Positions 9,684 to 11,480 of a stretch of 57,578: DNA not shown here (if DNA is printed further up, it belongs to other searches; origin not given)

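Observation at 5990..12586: MacB-type ABC transporter wired to a set of Cys/His-motif envelope proteins: candidate metal (or thiol-redox) handling module with uncharacterised parts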

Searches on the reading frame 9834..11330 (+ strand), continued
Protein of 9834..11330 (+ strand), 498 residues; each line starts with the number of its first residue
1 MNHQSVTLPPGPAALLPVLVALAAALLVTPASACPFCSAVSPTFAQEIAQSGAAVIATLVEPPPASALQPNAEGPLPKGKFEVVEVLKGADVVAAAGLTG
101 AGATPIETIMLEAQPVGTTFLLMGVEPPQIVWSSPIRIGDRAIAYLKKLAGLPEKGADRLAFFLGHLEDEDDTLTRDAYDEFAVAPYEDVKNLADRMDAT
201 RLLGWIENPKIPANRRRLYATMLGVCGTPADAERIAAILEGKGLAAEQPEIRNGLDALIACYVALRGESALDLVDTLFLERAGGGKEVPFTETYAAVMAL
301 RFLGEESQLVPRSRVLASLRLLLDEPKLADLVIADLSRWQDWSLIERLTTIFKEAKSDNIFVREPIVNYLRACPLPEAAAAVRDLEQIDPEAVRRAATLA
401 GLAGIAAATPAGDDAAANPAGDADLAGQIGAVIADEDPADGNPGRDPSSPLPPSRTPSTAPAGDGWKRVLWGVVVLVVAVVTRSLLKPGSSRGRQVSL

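Call 35: search_protein_families(library=ncbifam, max_evalue=0.001, proteins=[L017:2801-6259:-, L017:6272-7651:-, L017:2235-2804:-, L030:1228-4290:-, L030:4275-5828:-, L030:5955-7763:-, L005:1704-2153:-])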
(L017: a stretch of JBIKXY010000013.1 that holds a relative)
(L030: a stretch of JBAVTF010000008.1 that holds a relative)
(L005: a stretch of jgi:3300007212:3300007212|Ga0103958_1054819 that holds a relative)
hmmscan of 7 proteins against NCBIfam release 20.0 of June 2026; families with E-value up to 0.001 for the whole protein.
L017:2801-6259:- (1152 aa): 11 families
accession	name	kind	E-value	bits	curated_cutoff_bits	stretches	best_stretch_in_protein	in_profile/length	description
TIGR00914.1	2A0601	subfamily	2.1e-213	711.1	701.45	1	1-1136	1-1041/1051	CusA/CzcA family heavy metal efflux RND transporter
NF033617.1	RND_permease_2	subfamily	1.2e-137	460.4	1250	2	237-1125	146-1002/1009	multidrug efflux RND transporter permease subunit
NF000282.2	RND_permease_1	subfamily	1.7e-102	344.1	1250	2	235-1127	146-1024/1029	multidrug efflux RND transporter permease subunit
NF007905.0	PRK10614.1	equivalog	3.3e-87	293.2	1774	2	249-1126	161-1004/1025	multidrug efflux RND transporter permease subunit MdtC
TIGR00915.1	2A0602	subfamily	3.1e-83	280.3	940.35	2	241-1127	153-1025/1050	efflux RND transporter permease subunit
NF007798.0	PRK10503.1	equivalog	3.3e-76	256.8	1584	2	250-1130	171-1022/1040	MdtB/MuxB family multidrug efflux RND transporter permease subunit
NF007133.0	PRK09579.1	equivalog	1.6e-67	227.9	1763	2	248-1136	159-1008/1017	multidrug efflux RND transporter permease subunit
NF007131.0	PRK09577.1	equivalog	1.9e-67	227.9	1768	3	242-690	153-596/1045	multidrug efflux RND transporter permease subunit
NF007842.1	PRK10555.1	equivalog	3.9e-54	183.9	1854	3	239-686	148-594/1036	multidrug efflux RND transporter permease AcrD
NF000037.1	RND_perm_OqxB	exception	9.7e-49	166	2200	2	232-1124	146-1028/1050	multidrug efflux RND transporter permease subunit OqxB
NF011706.2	PRK15127.1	equivalog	7.4e-42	143.3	2150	3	376-681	289-590/1049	multidrug efflux RND transporter permease subunit AcrB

L017:6272-7651:- (459 aa): 2 families
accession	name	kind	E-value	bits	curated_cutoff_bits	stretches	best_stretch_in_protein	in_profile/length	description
TIGR01730.1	RND_mfp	subfamily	2.6e-11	43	94.9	1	241-411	145-295/322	efflux RND transporter periplasmic adaptor subunit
TIGR00999.1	8a0102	subfamily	6.8e-06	25.4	319.3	0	350-412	190-253/271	CzcB/NccB family metal efflux transporter periplasmic adaptor subunit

L017:2235-2804:- (189 aa): 0 families

L030:1228-4290:- (1020 aa): 12 families
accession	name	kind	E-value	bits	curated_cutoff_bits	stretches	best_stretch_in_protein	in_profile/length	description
TIGR00914.1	2A0601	subfamily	0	1101.6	701.45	1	1-1017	1-1037/1051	CusA/CzcA family heavy metal efflux RND transporter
NF033617.1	RND_permease_2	subfamily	5.6e-148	494.7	1250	1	14-1015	9-1007/1009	multidrug efflux RND transporter permease subunit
NF000282.2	RND_permease_1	subfamily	1.6e-109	367.3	1250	1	16-1013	13-1025/1029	multidrug efflux RND transporter permease subunit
TIGR00915.1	2A0602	subfamily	6.5e-94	315.6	940.35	1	16-1012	14-1025/1050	efflux RND transporter permease subunit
NF007905.0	PRK10614.1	equivalog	3.3e-87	293.2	1774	1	16-1015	14-1008/1025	multidrug efflux RND transporter permease subunit MdtC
NF007133.0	PRK09579.1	equivalog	2.3e-80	270.5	1763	1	16-1016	16-1003/1017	multidrug efflux RND transporter permease subunit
NF007798.0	PRK10503.1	equivalog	4.4e-79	266.3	1584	1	19-1015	26-1022/1040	MdtB/MuxB family multidrug efflux RND transporter permease subunit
NF007131.0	PRK09577.1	equivalog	1.7e-71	241.3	1768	1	15-1012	13-1019/1045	multidrug efflux RND transporter permease subunit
NF007842.1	PRK10555.1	equivalog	8e-66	222.6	1854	1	19-1012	15-1023/1036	multidrug efflux RND transporter permease AcrD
NF000037.1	RND_perm_OqxB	exception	6.3e-49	166.6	2200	2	17-517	15-522/1050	multidrug efflux RND transporter permease subunit OqxB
NF011706.2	PRK15127.1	equivalog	1.3e-45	155.8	2150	1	16-1012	14-1026/1049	multidrug efflux RND transporter permease subunit AcrB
TIGR00921.1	2A067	subfamily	2e-05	22.9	351.9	1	864-1011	198-342/733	hydrophobe/amphiphile efflux-3 (HAE3) family transporter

L030:4275-5828:- (517 aa): 20 families
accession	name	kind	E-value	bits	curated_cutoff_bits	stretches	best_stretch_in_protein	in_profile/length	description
TIGR01730.1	RND_mfp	subfamily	1.5e-40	139.1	94.9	2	304-493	127-314/322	efflux RND transporter periplasmic adaptor subunit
TIGR00999.1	8a0102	subfamily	4.2e-38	131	319.3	1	297-493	77-271/271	CzcB/NccB family metal efflux transporter periplasmic adaptor subunit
NF045680.1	DiMtlExpIhpB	equivalog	4.3e-27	95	450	1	305-496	131-318/326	divalent metal ion exporter adaptor subunit IhpB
NF007303.0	PRK09783.1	subfamily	8.2e-20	70.6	390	1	312-495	215-395/414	copper/silver efflux system membrane fusion protein CusB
NF033138.2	RND-peri-MexC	equivalog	6e-18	65.1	625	1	312-492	186-363/375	MexC family multidrug efflux RND transporter periplasmic adaptor subunit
NF007132.1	PRK09578.1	equivalog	2.9e-16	59.2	512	2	368-494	243-369/396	MexX/AxyX family multidrug efflux RND transporter periplasmic adaptor subunit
TIGR00998.1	8a0101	subfamily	7e-15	54.8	390.8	1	103-373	39-264/334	EmrA/EmrK family multidrug efflux transporter periplasmic adaptor subunit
NF038010.1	ABC_adapt_DarC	equivalog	1.8e-11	43.4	450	1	307-487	226-403/417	darobactin export ABC transporter periplasmic adaptor subunit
NF000272.2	OqxA_adapt_sub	exception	1.1e-10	41.1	835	1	340-488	219-366/391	multidrug efflux RND transporter periplasmic adaptor subunit OqxA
NF008606.0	PRK11578.1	equivalog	1.3e-10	41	342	1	309-485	181-361/371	macrolide transporter subunit MacA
NF045904.1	RND-peri-MexE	equivalog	3.2e-10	39.5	714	1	309-488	169-356/390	multidrug efflux RND transporter periplasmic adaptor subunit MexE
NF008589.1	PRK11556.1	equivalog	1e-09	37.8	391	1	388-488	275-375/392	MdtA/MuxA family multidrug efflux RND transporter periplasmic adaptor subunit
NF007785.0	PRK10476.1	equivalog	3e-09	36.2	376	1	254-396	143-291/347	multidrug transporter subunit MdtN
TIGR02971.1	heterocyst_DevB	subfamily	3.2e-08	33.4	129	1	117-395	27-284/327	ABC exporter membrane fusion protein, DevB family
TIGR01843.1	type_I_hlyD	subfamily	3.4e-07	29.6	208.65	0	248-375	201-337/422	HlyD family type I secretion periplasmic adaptor subunit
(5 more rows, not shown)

L030:5955-7763:- (602 aa): 3 families
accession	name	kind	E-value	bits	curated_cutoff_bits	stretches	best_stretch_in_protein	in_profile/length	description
NF045679.1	DiMtlExpIhpA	equivalog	5.8e-22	77.9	650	1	188-559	32-407/424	divalent metal ion exporter subunit IhpA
TIGR01844.1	type_I_sec_TolC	subfamily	5.9e-16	58.5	225.15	1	245-559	76-393/414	TolC family outer membrane protein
TIGR01845.1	outer_NodT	subfamily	1.3e-10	40.7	210.05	1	232-559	118-453/460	efflux transporter outer membrane subunit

L005:1704-2153:- (149 aa): 0 families
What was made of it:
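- On HME-RND efflux operon: Intact in L017 and L030 (call 35).
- Closest known: CusCFBA/CzcCBA heavy-metal RND efflux systems. Same: Intact versions in relatives pass TIGR00914, at 711 and 1101 bits against a cut-off of 701 (call 35).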

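Call 46: predict_structure(alignment_id=A2)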
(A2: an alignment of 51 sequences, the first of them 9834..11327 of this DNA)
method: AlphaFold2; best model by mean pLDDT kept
length: 498 residues; sequences in the alignment: 51
mean_pLDDT: 82.9   pTM: 0.70
mean pLDDT of the five models: 82.9, 82.4, 80.4, 78.4, 78.4
residues with pLDDT >= 90: 291; 70-90: 101; 50-70: 54; < 50: 52
segments of 3 or more residues with pLDDT < 50: 1-5, 29-41, 412-419, 450-461, 490-493, 495-497
pLDDT, mean of each block of 10 residues (from residue 1): 44 72 67 39 80 96 92 90 96 95 95 96 85 93 93 91 94 90 91 96 96 92 95 97 93 94 96 94 79 93 86 93 86 91 95 82 92 95 96 87 68 46 55 54 58 43 73 93 72 48
secondary structure, 60 per line:
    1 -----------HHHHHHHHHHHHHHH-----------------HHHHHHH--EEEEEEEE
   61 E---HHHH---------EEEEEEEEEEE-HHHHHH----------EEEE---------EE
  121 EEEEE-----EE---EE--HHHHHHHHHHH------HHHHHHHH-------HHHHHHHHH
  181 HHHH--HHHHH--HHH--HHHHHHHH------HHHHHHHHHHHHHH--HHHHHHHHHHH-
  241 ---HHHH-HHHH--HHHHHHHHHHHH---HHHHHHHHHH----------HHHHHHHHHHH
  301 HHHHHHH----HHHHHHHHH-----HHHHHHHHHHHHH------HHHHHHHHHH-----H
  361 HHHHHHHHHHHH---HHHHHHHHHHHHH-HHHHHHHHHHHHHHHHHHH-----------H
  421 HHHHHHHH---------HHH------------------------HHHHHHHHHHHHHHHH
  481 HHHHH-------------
elements in order: H12-26 H44-50 E53-61 H65-68 E78-88 H90-95 E106-109 E119-125 H140-150 H157-164 H172-184 H187-191 H199-206 H213-226 H229-239 H244-247 H249-252 H255-266 H270-279 H290-307 H312-320 H326-338 H345-354 H360-372 H376-388 H390-408 H420-428 H465-485

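Call 50: fold_search(model_id=the predicted structure, library=pdb)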
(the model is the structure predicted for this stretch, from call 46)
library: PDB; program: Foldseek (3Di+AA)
matches with E <= 10: 906; with E <= 0.001: 0
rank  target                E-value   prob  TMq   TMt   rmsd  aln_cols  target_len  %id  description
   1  4d4z_A                2.2e-03  1.00  0.21  0.34  12.9       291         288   16  STRUCTURE OF HUMAN DEOXYHYPUSINE HYDROXYLASE in complex with glycerol (released 2015-04-15)
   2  1pxu                  2.3e-03  1.00  0.16  0.50   4.0       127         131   16  Crystal structure of chicken NtA from a eukaryotic source at 2.2A resolution (released 2004-06-29)
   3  4rv1_C                3.2e-03  1.00  0.25  0.29   9.5       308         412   15  Crystal Structure of Engineered Protein. Northeast Structural Genomics Consortium (NESG) Target OR497. (released 2014-12-10)
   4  1jb3                  3.9e-03  1.00  0.16  0.53   4.5       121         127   16  The Laminin-Binding Domain of Agrin is structurally related to N-TIMP-1 (released 2001-08-08)
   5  4rv1_A                4.9e-03  0.99  0.18  0.21  11.8       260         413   13  Crystal Structure of Engineered Protein. Northeast Structural Genomics Consortium (NESG) Target OR497. (released 2014-12-10)
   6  1jc7                  5.7e-03  1.00  0.16  0.51   4.0       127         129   15  The Laminin-Binding Domain of Agrin is Structurally Related to N-TIMP-1 (released 2001-08-08)
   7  3i70                  6.0e-03  1.00  0.16  0.52   4.8       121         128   17  Long-wavelength structure of NtA (released 2010-03-02)
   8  1xqs_A                9.2e-03  0.94  0.18  0.27  11.7       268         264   14  Crystal structure of the HspBP1 core domain complexed with the fragment of Hsp70 ATPase domain (released 2005-03-01)
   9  4d4z_B                9.6e-03  1.00  0.21  0.34  12.2       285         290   16  STRUCTURE OF HUMAN DEOXYHYPUSINE HYDROXYLASE in complex with glycerol (released 2015-04-15)
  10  6fsq                  1.2e-02  0.99  0.21  0.27  14.7       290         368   16  Structure of A3_bGFPD, an artificial bi-domain protein based on two different alphaRep domains : A3 and a GFP binding do (released 2018-08-08)
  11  6oiu_A                1.3e-02  0.94  0.26  0.17  14.3       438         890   14  X-ray crystal structure of the ectodomain of the Toxoplasma gondii ME49 Aminopeptidase N (TGME49_224350) (released 2020-09-30)
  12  4hxt                  1.5e-02  0.97  0.19  0.33  11.9       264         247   13  Crystal Structure of Engineered Protein. Northeast Structural Genomics Consortium Target OR329 (released 2012-11-21)
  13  6oiu_B                1.6e-02  0.95  0.27  0.18  14.2       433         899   16  X-ray crystal structure of the ectodomain of the Toxoplasma gondii ME49 Aminopeptidase N (TGME49_224350) (released 2020-09-30)
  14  6sa7_A                1.9e-02  0.98  0.24  0.24   9.8       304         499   14  DARPin-Armadillo fusion C8long83 (released 2019-11-20)
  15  7oho_AAA              2.5e-02  0.99  0.24  0.21  10.7       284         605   10  Crystal structure of AP2 FCHO2 chimera (released 2022-06-01)
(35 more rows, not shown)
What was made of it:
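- HEAT repeats suit protein binding (call 50).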

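Call 54: find_related_loci(query=A4, collection=metagenome_contigs, flank=7000)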
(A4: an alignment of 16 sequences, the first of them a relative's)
Query A4 (473 aa) in metagenome_contigs; peptide patterns used: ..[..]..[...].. (x = any residue, [..] = any of these).
599 stretches matched a pattern (row limit reached: there are more); 529 encode a relative of the query (tblastn E <= 1e-3); the best 80 are kept; 80 distinct loci.
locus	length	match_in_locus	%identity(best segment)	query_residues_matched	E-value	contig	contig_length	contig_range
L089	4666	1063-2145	47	21-379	1e-108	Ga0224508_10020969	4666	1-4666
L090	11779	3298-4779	40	7-468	6e-108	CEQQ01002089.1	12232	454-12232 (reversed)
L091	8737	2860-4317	40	4-461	3e-107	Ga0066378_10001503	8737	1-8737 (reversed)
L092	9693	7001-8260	42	6-409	3e-107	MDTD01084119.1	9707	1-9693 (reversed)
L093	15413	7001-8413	39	20-461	2e-106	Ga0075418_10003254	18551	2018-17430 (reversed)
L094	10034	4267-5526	41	6-409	3e-106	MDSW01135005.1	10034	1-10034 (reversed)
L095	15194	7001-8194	42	8-395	3e-106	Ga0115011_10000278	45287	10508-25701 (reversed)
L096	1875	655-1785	43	5-380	2e-112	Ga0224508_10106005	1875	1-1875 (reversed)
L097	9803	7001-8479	39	7-468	1e-105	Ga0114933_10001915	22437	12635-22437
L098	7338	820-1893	45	7-366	2e-105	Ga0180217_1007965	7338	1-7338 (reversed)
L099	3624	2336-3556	42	22-425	5e-107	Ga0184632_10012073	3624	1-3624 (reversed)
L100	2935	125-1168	47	23-366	5e-108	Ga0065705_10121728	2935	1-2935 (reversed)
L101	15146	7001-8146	43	8-381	5e-105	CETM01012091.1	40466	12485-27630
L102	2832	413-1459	47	25-366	3e-108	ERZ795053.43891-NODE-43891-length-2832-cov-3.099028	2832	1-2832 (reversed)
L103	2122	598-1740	44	24-394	1e-110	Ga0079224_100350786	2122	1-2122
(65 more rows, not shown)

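Call 72: search_protein_families(library=pfam, max_evalue=0.01, proteins=[L017:2235-2804:-, L005:1704-2153:-, L004:12891-14048:+])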
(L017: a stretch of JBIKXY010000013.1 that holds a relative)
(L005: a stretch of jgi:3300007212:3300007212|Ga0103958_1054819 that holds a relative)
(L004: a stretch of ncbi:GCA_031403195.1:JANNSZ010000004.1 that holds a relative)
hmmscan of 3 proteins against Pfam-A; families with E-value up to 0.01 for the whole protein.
L017:2235-2804:- (189 aa): 0 families

L005:1704-2153:- (149 aa): 0 families

L004:12891-14048:+ (385 aa): 0 families

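Call 80: search_solved_structures(query=A1, max_evalue=1)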
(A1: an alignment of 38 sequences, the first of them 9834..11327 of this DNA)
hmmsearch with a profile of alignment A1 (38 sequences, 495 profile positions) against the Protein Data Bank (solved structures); distinct sequences matched with E-value up to 1: 2.
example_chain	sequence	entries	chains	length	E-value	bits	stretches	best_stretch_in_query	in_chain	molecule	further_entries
7o4h_A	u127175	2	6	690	0.16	14.1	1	386-472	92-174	cGMP-gated cation channel alpha-1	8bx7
3d4m_A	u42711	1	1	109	0.73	12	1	22-94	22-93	Glutaredoxin-2, mitochondrial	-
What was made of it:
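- On Thioredoxin-fold CxxC oxidoreductases: The glutaredoxin sequence match has E=0.73 (call 80).
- The only glutaredoxin match is insignificant (E=0.73, call 80).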

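Call 82: list_cluster_members(proteins=[P0125, P0136, P0156, P0186, P0190, P0195, P0217, P0247, P0250, P0267])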
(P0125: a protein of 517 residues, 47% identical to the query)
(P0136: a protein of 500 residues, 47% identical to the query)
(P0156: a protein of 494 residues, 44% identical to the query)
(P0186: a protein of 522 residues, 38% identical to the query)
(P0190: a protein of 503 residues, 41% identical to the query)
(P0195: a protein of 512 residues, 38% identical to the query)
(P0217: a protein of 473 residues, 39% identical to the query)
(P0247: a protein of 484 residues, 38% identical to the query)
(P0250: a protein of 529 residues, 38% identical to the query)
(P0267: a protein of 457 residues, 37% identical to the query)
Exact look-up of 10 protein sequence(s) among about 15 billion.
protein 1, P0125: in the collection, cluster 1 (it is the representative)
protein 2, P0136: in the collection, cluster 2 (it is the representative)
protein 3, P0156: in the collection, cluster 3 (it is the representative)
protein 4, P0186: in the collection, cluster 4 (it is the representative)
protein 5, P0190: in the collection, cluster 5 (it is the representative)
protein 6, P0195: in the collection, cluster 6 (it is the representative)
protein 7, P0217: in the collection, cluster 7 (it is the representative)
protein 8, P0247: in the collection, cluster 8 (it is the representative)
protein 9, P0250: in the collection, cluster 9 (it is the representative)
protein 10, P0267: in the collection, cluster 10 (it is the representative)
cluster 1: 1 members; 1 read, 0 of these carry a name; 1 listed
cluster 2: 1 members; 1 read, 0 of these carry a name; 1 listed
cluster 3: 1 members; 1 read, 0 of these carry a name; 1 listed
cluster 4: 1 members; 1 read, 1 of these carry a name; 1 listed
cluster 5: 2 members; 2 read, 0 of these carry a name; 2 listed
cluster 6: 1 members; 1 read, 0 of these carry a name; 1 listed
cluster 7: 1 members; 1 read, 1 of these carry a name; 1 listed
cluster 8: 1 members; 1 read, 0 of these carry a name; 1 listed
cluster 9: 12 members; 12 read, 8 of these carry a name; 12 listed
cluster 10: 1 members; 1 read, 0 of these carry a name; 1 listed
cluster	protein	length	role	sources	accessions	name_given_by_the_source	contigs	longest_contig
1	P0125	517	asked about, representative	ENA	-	-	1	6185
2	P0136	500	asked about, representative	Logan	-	-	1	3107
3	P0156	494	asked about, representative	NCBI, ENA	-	-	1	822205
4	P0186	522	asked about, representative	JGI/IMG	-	hypothetical protein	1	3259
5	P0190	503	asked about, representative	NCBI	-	-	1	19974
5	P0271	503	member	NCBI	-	-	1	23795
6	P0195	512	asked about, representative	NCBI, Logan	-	-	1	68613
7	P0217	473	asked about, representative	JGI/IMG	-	hypothetical protein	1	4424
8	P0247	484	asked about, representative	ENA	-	-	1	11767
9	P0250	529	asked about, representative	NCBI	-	-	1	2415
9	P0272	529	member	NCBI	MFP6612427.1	MAG: HEAT repeat domain-containing protein [Pirellulales bacterium]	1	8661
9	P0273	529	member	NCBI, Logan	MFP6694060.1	MAG: HEAT repeat domain-containing protein [Pirellulales bacterium]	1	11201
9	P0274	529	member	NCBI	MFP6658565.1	MAG: hypothetical protein VB853_10325 [Pirellulales bacterium]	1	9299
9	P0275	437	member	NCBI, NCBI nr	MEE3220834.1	MAG: HEAT repeat domain-containing protein, partial [Planctomycetota bacterium] | HEAT repeat domain-containing protein [Planctomycetota bacterium]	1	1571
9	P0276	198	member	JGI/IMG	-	hypothetical protein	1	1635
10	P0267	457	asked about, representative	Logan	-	-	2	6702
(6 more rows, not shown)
